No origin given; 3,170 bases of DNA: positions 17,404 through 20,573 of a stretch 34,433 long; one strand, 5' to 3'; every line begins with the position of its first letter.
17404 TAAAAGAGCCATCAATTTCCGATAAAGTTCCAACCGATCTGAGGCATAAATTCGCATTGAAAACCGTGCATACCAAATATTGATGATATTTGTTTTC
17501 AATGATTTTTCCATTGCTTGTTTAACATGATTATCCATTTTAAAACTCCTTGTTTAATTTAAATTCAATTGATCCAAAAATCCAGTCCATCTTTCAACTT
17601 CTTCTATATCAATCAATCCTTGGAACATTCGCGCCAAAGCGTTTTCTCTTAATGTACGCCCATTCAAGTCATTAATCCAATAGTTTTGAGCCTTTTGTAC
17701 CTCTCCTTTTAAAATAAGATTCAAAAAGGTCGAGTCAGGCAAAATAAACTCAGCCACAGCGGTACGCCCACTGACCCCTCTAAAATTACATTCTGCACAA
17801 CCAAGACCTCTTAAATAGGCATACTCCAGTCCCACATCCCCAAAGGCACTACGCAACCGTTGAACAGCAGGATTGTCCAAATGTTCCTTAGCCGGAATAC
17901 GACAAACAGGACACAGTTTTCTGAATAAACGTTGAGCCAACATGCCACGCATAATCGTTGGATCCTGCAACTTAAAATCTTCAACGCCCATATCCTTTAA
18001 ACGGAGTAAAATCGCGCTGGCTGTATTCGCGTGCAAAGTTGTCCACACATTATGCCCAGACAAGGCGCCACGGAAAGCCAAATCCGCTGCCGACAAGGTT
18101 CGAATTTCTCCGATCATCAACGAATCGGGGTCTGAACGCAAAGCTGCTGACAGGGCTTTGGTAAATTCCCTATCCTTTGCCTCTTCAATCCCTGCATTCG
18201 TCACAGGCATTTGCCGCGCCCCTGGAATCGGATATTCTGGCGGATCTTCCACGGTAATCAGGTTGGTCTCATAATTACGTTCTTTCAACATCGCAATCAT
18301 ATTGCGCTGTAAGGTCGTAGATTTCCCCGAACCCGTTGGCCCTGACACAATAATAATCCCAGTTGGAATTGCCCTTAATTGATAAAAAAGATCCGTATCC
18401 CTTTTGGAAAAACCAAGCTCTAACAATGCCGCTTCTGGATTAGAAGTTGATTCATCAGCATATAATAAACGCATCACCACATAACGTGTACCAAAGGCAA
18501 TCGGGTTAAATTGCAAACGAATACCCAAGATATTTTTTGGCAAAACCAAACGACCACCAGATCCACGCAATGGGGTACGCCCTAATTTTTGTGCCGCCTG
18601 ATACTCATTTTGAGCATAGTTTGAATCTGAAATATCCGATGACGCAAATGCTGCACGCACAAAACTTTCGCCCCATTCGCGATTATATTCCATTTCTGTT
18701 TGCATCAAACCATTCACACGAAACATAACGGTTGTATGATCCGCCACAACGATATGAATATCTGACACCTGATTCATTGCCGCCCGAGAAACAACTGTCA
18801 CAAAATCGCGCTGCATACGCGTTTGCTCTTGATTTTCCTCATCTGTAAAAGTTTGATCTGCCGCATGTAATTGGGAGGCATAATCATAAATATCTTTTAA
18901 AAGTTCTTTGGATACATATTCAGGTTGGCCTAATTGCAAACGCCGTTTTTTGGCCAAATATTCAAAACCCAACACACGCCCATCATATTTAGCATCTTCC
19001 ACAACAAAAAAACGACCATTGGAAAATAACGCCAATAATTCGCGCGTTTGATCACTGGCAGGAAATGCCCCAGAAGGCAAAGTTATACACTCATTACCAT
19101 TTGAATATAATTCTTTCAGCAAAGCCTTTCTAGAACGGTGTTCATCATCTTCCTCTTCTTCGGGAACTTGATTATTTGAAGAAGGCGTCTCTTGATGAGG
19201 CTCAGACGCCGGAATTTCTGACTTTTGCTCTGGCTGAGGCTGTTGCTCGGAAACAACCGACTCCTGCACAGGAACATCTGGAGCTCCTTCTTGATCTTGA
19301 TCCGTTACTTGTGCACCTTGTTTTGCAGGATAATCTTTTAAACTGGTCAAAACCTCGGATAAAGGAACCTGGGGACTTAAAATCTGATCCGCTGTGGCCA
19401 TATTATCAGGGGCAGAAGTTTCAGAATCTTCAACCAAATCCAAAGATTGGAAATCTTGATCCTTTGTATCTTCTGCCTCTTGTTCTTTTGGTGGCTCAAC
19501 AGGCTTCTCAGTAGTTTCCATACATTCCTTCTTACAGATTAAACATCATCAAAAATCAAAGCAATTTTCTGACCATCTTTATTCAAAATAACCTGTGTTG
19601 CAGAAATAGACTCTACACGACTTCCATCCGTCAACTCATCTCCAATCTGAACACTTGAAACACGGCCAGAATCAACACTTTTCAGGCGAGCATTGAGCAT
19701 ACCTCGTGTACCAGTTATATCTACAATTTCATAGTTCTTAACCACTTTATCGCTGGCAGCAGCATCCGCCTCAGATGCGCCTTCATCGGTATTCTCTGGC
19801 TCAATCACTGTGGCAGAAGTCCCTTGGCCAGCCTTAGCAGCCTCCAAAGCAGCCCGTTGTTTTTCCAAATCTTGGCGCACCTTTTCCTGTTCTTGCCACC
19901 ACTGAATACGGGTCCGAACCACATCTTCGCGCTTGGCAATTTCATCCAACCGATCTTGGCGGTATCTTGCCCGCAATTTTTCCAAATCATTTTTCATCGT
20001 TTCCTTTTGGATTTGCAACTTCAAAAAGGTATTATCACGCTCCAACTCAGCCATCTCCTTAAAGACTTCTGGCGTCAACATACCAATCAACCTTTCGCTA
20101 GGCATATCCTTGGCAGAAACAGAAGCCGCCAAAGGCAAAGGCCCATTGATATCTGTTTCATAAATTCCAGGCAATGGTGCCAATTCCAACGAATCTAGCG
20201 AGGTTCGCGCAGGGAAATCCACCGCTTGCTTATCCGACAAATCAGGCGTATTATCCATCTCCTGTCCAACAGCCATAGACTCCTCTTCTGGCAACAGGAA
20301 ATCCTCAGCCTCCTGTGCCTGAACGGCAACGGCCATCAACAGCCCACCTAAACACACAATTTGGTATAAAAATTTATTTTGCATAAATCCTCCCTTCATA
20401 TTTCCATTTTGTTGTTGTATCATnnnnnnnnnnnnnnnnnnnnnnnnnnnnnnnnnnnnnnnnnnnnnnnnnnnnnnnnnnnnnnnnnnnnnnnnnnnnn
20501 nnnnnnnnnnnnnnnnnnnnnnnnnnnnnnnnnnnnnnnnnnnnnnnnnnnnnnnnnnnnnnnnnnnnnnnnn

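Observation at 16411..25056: Seven-gene type IVb pilus-like machine (R64 pilL-pilR colinear) with no pilin, prepilin peptidase or retraction ATPase in cis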

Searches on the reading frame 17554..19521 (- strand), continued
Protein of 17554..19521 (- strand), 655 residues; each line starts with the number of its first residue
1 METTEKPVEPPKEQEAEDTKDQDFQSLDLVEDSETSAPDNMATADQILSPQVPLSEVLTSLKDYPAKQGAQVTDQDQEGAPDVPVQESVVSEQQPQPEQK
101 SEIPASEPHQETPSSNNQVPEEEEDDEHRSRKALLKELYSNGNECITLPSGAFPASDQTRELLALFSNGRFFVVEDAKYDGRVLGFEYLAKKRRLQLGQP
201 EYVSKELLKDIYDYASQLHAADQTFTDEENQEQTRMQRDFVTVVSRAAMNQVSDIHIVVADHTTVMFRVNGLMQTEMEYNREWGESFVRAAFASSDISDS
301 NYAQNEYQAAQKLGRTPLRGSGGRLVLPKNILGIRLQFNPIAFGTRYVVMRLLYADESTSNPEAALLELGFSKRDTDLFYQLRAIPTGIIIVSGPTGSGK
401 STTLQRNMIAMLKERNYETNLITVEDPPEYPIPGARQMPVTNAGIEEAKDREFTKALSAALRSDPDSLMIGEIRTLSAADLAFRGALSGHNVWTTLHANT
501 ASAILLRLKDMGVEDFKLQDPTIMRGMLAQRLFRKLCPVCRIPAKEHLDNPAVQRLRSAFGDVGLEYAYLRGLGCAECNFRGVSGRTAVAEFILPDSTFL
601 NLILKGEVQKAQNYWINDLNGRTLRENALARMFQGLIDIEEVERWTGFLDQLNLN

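Call 32: search_protein_families(library=pfam, proteins=[L042:1-2399:-, L047:2549-2890:-, L061:16737-18203:-, L072:17873-18628:+, L059:17000-17686:+, L058:1610-2251:-, L059:12757-13296:+, P0224, L058:14113-14658:+, L037:17780-20485:-], max_evalue=0.01)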
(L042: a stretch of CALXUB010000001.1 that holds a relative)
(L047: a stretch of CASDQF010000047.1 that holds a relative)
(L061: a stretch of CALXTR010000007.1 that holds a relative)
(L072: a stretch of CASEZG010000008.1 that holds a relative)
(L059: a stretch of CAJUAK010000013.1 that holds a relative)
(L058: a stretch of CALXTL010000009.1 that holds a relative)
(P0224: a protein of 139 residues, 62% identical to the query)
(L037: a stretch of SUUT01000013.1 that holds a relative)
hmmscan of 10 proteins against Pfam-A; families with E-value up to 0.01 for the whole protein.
L042:1-2399:- (799 aa): 3 families
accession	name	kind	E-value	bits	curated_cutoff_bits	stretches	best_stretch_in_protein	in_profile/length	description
PF03135.19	CagE_TrbE_VirB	-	1.7e-11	44.9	21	1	231-394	39-197/204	CagE, TrbE, VirB family, component of type IV transporter system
PF13401.12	AAA_22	-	0.0067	17.2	27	0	458-559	7-76/130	AAA domain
PF00005.33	ABC_tran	-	0.0077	17.3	25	0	456-480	11-35/137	ABC transporter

L047:2549-2890:- (113 aa): 0 families

L061:16737-18203:- (488 aa): 1 family
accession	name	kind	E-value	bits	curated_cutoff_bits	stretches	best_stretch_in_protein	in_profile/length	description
PF00069.31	Pkinase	-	6.9e-10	39.2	31.7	1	123-314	85-262/263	Protein kinase domain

L072:17873-18628:+ (251 aa): 1 family
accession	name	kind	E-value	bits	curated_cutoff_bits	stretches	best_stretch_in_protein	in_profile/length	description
PF13672.11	PP2C_2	-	8.8e-38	130.4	24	1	18-223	1-200/209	Protein phosphatase 2C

L059:17000-17686:+ (228 aa): 3 families
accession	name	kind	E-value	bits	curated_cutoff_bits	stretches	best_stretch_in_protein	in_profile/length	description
PF00092.34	VWA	-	9.1e-08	33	23.8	1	28-184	3-153/174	von Willebrand factor type A domain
PF13519.12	VWA_2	-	2.3e-05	25.4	27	1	28-141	2-107/107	von Willebrand factor type A domain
PF13768.12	VWA_3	-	0.002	18.6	27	1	28-180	4-147/155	von Willebrand factor type A domain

L058:1610-2251:- (213 aa): 1 family
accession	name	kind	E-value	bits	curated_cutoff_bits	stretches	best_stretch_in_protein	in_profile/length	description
PF04956.18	TrbC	-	7.7e-06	26.5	27.9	1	142-196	42-97/98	TrbC/VIRB2 pilin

L059:12757-13296:+ (179 aa): 2 families
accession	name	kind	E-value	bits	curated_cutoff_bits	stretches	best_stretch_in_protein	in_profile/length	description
PF05307.16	Bundlin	-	2.7e-06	28.1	22.3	1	32-127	9-103/151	Bundlin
PF08805.16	PilS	-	1.6e-05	25.4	22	1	31-125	3-94/138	PilS N terminal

P0224 (139 aa): 1 family
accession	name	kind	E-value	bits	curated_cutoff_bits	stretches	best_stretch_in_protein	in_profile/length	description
PF07963.17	N_methyl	-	0.0077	16.2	21.2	1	2-26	1-25/27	Prokaryotic N-terminal methylation motif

L058:14113-14658:+ (181 aa): 2 families
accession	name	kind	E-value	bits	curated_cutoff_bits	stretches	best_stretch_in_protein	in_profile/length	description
PF08805.16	PilS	-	4.2e-14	53.2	22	1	47-179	7-136/138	PilS N terminal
PF05307.16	Bundlin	-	9.5e-11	42.6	22.3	1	43-179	8-149/151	Bundlin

L037:17780-20485:- (901 aa): 0 families
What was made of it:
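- One of them scores PF08805 PilS 53 bits and Bundlin 43 bits (call 32). The trans pilins of the close MAG hit only the N-terminal methylation motif weakly in Pfam (call 32).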

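Call 65: find_encoding_contigs(protein=P0123, flank=10000, max_places=1)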
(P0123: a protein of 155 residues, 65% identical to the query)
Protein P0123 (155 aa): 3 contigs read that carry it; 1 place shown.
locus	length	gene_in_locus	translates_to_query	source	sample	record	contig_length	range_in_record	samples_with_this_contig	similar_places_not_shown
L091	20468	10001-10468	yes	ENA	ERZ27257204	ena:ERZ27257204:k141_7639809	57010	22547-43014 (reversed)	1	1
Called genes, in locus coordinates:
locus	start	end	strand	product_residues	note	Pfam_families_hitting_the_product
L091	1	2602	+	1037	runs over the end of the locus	PF00133:tRNA-synt_1, PF09334:tRNA-synt_1g, PF08264:Anticodon_1, PF19302:DUF5915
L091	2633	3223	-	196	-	PF03167:UDG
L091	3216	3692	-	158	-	PF02631:RecX_HTH2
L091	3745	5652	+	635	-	PF03772:Competence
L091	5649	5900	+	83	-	-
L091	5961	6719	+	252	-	PF00121:TIM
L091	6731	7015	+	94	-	PF03840:SecG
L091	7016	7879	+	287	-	PF00793:DAHP_synth_1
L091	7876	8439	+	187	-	-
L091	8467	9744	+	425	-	PF03952:Enolase_N, PF00113:Enolase_C, PF13378:MR_MLE_C (faint)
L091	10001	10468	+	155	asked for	-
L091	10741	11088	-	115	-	PF04956:TrbC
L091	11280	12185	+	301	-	-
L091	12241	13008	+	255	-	PF10671:TcpQ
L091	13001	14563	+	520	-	PF00263:Secretin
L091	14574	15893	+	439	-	PF06864:PAP_PilO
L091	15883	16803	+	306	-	-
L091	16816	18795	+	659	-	PF00437:T2SSE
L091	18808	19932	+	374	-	PF00482:T2SSF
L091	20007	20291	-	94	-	-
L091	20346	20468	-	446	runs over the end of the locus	PF00512:HisKA, PF02518:HATPase_c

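Call 66: find_encoding_contigs(protein=P0014, flank=3000, max_places=1)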
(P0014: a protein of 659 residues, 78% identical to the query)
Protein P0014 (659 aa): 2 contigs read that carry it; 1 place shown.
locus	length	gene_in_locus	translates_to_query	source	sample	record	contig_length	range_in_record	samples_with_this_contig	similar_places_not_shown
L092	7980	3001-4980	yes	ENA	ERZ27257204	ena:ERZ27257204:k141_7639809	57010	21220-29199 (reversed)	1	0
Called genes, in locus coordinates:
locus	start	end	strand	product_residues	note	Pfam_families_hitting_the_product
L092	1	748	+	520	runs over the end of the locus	PF00263:Secretin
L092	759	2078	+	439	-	PF06864:PAP_PilO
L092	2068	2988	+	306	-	-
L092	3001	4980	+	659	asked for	PF00437:T2SSE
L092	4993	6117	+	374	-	PF00482:T2SSF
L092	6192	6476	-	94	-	-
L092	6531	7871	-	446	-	PF00512:HisKA, PF02518:HATPase_c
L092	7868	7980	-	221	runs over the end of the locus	PF00072:Response_reg, PF00486:Trans_reg_C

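Call 68: search_protein_families(library=ncbifam, proteins=[L058:15543-16520:+, L058:14113-14658:+, P0224, L059:12757-13296:+], max_evalue=0.01)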
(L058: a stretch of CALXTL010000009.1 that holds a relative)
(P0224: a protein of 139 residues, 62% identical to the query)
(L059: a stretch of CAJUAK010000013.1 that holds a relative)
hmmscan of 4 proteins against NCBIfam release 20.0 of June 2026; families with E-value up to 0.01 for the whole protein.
L058:15543-16520:+ (325 aa): 19 families
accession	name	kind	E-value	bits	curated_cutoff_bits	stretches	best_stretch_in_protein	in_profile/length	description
TIGR01420.1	pilT_fam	subfamily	4.7e-29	101.7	319.1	1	67-298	81-299/343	PilT/PilU family type 4a pilus ATPase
NF041000.1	ATPase_ComGA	equivalog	6.7e-29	100.7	300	1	105-234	122-243/267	competence type IV pilus ATPase ComGA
TIGR02538.1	type_IV_pilB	equivalog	1.1e-25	90.3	675.65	1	66-233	268-429/564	type IV-A pilus assembly ATPase PilB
TIGR02533.1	type_II_gspE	equivalog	1.1e-23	83.7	630.25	1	91-234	222-357/486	type II secretion system ATPase GspE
NF007755.0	PRK10436.1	equivalog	6.4e-23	81.1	617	1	92-232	199-331/465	type II secretion system protein GspE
NF053534.1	T4PilAsmATPsTfpB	equivalog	4.4e-21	74.9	850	1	91-263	315-471/584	type IV pilus assembly ATPase TfpB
TIGR02525.1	plasmid_TraJ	equivalog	2.3e-18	66.3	368.3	1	76-263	117-297/372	plasmid transfer ATPase TraJ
TIGR02524.1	dot_icm_DotB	equivalog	5.1e-16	58.8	463.3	1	74-235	100-258/358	Dot/Icm type IV secretion system ATPase DotB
NF058587.1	archaellum_moto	equivalog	1.9e-13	50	550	1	98-230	262-390/527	archaellum flagellar ATPase motor FlaI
TIGR02788.1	VirB11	equivalog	7.2e-12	45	249.95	1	114-259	147-288/308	P-type DNA transfer ATPase VirB11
TIGR03819.1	heli_sec_ATPase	hypoth_equivalog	1.5e-10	40.8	373.15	1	101-260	168-324/340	TadA family conjugal transfer-associated ATPase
NF053672.1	bindosome_BasE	exception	4.2e-10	39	1000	1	100-233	259-388/512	bindosome assembly system ATPase subunit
TIGR02782.1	TrbB_P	equivalog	1.9e-08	33.9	304.55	1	108-232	133-251/303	P-type conjugative transfer ATPase TrbB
NF010469.0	PRK13894.1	subfamily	1.5e-07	31.1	508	1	113-233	151-264/320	conjugal transfer ATPase TrbB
NF010425.0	PRK13851.1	equivalog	7.3e-07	28.4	461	1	102-241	153-291/344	type IV secretion system protein VirB11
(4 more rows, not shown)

L058:14113-14658:+ (181 aa): 3 families
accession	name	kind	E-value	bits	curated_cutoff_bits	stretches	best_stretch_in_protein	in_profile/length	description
NF007800.0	PRK10506.1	equivalog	0.00048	20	158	1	7-60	6-59/163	prepilin peptidase-dependent protein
NF041775.1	typeIV_PilA_Myxo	equivalog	0.0038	17.2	400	0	5-70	6-71/214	type IV pilin protein PilA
NF007862.0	PRK10574.1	equivalog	0.0058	16.8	138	1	8-47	3-42/145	prepilin peptidase-dependent pilin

P0224 (139 aa): 1 family
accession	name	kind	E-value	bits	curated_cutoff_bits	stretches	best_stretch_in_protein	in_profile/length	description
NF007862.0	PRK10574.1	equivalog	0.0066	16.6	138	1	2-46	1-45/145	prepilin peptidase-dependent pilin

L059:12757-13296:+ (179 aa): 0 families

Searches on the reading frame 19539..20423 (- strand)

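Call 4: search_protein_families(library=pfam, proteins=[window:19539-20423:-], max_evalue=0.1)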
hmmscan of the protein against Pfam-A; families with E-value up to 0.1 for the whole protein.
window:19539-20423:- (294 aa): 5 families
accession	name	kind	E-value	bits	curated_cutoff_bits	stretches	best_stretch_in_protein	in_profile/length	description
PF23893.1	Y4YQ_C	-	0.00035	20.7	27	1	259-289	23-53/53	Uncharacterised protein Y4YQ C-terminal domain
PF16537.11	T2SSB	-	0.0011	19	28.4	1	258-289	27-58/60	Type II secretion system protein B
PF23862.1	CdsD_C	-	0.0067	16.9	27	1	236-286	5-52/56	CdsD C-terminal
PF18857.6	LPD38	-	0.057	13.9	27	0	108-153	72-117/189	Large polyvalent protein associated domain 38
PF11356.14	T2SSC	-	0.094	13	27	0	256-290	106-140/141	Type II secretion system protein C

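Call 5: search_protein_families(library=ncbifam, proteins=[window:19539-20423:-], max_evalue=0.1)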
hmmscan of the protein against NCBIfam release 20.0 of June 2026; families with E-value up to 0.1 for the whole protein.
window:19539-20423:- (294 aa): 2 families
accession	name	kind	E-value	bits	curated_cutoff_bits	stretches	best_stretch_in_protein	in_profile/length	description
TIGR03021.1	pilP_fam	equivalog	3.5e-09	37.7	34.65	1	156-280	4-118/119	type IV pilus biogenesis protein PilP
TIGR02500.1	type_III_yscD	equivalog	0.00022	20.3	86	1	258-287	380-409/413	type III secretion system inner membrane ring subunit SctD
